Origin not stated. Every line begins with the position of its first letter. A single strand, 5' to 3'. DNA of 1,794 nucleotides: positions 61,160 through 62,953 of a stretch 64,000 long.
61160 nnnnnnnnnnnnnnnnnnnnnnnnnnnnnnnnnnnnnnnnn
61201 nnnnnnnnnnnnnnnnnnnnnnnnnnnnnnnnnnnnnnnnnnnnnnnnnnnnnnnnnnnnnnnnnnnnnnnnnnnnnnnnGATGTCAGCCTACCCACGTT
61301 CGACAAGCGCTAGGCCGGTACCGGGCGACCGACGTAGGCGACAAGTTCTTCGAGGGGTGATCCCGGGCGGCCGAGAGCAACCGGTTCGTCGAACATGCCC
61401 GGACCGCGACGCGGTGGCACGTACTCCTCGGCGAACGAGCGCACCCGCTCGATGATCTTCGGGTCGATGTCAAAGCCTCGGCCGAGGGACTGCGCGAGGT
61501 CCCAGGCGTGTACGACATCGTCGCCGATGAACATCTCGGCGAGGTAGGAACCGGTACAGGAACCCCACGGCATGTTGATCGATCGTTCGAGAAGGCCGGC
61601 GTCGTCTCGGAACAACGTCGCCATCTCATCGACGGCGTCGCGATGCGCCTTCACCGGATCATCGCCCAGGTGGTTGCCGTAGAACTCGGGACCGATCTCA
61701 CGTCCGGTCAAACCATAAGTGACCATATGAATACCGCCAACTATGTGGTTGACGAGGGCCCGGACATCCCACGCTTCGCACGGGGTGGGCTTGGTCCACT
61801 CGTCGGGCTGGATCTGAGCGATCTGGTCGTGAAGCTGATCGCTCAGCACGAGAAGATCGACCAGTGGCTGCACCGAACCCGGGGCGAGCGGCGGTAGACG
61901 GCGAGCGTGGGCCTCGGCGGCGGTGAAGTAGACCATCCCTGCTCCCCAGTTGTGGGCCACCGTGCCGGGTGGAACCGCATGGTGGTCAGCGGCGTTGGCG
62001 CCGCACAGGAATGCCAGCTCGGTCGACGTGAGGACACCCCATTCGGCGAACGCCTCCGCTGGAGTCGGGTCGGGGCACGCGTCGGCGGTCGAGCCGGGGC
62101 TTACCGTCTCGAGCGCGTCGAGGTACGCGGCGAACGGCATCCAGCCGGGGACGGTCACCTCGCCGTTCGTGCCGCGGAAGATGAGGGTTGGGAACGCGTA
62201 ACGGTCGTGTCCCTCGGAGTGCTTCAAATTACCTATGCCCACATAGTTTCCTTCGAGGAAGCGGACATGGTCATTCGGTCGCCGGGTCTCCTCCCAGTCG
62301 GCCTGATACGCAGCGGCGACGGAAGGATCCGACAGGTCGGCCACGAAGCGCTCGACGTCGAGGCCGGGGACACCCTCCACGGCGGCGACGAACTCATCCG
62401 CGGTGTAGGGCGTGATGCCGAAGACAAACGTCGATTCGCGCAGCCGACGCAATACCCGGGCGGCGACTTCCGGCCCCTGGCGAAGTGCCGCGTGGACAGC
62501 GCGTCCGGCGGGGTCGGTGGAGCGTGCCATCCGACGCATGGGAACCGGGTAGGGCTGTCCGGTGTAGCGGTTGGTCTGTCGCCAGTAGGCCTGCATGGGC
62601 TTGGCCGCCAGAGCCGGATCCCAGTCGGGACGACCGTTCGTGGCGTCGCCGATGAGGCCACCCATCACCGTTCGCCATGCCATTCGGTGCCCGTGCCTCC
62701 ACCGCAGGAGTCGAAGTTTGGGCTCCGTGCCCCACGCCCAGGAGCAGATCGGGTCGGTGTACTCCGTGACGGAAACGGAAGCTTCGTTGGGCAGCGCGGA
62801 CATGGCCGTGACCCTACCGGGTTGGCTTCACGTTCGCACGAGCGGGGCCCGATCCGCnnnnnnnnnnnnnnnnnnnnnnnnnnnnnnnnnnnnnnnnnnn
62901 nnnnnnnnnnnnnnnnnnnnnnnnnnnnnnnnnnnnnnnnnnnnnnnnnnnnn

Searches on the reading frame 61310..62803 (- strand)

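Call 11: search_protein_families(library=pfam, proteins=[window:61310-62803:-], max_evalue=0.001)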
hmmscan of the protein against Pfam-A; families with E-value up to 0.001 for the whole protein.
window:61310-62803:- (497 aa): 3 families
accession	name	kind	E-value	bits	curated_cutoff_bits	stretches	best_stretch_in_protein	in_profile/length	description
PF13743.12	Thioredoxin_5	-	3.2e-12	47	27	1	15-171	3-148/186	Thioredoxin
PF11716.13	MDMPI_N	-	3.5e-07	31.4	24.2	1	321-398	5-100/140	Mycothiol maleylpyruvate isomerase N-terminal domain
PF01323.26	DSBA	-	1.5e-05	25.3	25.6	1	12-169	2-155/191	DSBA-like thioredoxin domain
